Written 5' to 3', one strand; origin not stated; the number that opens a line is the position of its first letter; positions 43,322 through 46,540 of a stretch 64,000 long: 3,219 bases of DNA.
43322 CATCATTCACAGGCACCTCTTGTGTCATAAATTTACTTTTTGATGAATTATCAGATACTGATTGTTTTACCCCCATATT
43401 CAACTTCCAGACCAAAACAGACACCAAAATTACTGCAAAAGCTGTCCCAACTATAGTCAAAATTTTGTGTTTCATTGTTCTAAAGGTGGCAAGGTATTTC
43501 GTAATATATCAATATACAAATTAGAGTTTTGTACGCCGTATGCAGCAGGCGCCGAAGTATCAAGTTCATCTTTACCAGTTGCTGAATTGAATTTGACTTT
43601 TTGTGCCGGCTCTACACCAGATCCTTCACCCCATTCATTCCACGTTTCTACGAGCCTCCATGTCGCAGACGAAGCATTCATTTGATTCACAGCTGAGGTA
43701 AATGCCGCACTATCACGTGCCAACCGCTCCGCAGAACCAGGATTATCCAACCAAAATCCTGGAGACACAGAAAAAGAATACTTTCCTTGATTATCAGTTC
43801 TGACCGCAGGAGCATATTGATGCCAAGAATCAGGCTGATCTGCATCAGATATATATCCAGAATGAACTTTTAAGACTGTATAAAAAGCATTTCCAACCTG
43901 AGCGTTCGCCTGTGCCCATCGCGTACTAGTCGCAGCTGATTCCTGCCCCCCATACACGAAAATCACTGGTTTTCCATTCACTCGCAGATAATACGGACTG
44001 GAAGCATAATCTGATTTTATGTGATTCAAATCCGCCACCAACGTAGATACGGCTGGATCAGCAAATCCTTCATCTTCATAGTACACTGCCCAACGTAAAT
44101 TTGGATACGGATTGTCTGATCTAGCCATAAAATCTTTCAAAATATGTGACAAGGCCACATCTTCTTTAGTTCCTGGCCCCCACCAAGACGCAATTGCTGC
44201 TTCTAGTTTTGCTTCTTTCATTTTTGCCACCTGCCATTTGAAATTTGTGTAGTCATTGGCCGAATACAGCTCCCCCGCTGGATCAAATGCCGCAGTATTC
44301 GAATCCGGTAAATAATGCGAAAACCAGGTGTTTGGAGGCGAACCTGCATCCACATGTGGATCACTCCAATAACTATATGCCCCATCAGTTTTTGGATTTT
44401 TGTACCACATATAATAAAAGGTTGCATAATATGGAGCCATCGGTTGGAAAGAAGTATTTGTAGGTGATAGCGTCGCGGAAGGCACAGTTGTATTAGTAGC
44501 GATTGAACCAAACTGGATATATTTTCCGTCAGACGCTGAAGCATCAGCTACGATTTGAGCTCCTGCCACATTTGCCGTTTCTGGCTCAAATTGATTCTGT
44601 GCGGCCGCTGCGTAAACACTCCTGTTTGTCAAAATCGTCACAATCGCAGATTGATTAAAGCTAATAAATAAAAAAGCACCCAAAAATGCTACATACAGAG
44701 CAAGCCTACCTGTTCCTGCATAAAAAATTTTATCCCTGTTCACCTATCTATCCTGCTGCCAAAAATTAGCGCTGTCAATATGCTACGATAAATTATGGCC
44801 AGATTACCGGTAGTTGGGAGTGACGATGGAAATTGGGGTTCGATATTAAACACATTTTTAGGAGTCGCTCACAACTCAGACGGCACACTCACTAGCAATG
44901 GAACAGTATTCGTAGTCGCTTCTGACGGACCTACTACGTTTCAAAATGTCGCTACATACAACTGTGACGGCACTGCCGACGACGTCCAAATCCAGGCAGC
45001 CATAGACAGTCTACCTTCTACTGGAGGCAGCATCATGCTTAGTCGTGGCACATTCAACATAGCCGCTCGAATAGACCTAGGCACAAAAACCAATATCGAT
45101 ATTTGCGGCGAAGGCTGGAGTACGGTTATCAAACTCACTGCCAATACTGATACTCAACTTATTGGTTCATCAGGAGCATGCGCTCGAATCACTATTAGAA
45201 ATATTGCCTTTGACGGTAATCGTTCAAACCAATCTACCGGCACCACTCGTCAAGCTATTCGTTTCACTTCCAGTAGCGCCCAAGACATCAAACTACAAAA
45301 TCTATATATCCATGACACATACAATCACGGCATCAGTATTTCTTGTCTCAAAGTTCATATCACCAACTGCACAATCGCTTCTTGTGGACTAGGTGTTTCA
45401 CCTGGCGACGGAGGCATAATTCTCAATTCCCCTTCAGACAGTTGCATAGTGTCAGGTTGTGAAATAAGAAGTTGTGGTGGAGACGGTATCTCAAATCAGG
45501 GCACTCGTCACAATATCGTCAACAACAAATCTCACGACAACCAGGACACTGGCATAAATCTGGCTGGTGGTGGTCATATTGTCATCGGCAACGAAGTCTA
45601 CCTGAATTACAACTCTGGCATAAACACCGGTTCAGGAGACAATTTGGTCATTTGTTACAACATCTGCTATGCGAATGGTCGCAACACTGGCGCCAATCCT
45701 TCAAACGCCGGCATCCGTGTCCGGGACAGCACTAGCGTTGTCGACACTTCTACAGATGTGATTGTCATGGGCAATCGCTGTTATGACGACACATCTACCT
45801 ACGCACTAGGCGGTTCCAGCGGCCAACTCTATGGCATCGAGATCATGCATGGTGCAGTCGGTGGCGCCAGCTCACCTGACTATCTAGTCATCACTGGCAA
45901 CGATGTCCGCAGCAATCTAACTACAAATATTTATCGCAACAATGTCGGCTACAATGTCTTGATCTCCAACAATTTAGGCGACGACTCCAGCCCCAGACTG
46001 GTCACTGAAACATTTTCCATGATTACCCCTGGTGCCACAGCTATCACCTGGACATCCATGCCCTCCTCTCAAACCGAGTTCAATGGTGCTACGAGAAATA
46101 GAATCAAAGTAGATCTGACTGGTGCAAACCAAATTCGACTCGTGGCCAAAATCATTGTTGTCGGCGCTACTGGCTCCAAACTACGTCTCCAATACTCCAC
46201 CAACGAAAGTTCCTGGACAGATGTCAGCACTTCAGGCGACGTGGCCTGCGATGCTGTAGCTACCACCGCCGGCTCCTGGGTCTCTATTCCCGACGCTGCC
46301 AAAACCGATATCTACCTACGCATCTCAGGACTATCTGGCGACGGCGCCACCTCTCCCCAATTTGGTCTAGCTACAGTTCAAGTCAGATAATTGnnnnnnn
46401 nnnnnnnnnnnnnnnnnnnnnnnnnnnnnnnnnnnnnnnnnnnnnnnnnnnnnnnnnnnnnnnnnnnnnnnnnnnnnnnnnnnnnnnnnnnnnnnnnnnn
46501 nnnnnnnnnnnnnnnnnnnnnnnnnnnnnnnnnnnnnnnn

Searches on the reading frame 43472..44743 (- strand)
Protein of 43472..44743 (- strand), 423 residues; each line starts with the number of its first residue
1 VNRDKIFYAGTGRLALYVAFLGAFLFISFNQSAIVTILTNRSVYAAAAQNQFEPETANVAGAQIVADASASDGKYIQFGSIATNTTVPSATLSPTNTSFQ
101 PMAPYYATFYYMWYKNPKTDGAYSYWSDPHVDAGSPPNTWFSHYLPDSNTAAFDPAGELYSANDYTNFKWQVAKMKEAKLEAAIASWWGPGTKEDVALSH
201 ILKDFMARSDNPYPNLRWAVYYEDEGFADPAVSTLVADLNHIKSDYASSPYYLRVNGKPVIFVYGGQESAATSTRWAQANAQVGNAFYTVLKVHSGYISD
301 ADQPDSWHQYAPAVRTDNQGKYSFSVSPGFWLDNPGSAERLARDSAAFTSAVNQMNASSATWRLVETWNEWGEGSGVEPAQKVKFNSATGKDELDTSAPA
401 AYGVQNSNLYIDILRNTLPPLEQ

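Call 63: search_protein_families(library=pfam, max_evalue=0.001, proteins=[window:43472-44743:-])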
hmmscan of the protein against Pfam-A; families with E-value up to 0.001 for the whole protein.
window:43472-44743:- (423 aa): 2 families
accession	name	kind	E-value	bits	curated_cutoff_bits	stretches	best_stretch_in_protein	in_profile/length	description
PF16317.11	Glyco_hydro_99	-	7.7e-14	52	33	1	104-284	4-179/341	Glycosyl hydrolase family 99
PF14307.12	Glyco_tran_WbsX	-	1.1e-06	28.8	25.1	0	353-384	310-343/350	Glycosyltransferase WbsX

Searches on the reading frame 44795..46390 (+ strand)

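Call 63: search_protein_families(library=pfam, max_evalue=0.001, proteins=[window:44795-46390:+])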
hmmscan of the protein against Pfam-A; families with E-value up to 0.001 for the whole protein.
window:44795-46390:+ (531 aa): 2 families
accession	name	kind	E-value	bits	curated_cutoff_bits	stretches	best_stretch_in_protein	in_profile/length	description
PF13229.12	Beta_helix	-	1.5e-09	38.1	25.9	1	188-328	12-138/158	Right handed beta helix region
PF16318.11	DUF4957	-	0.00014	22.2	30.8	1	85-208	1-120/142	Domain of unknown function (DUF4957)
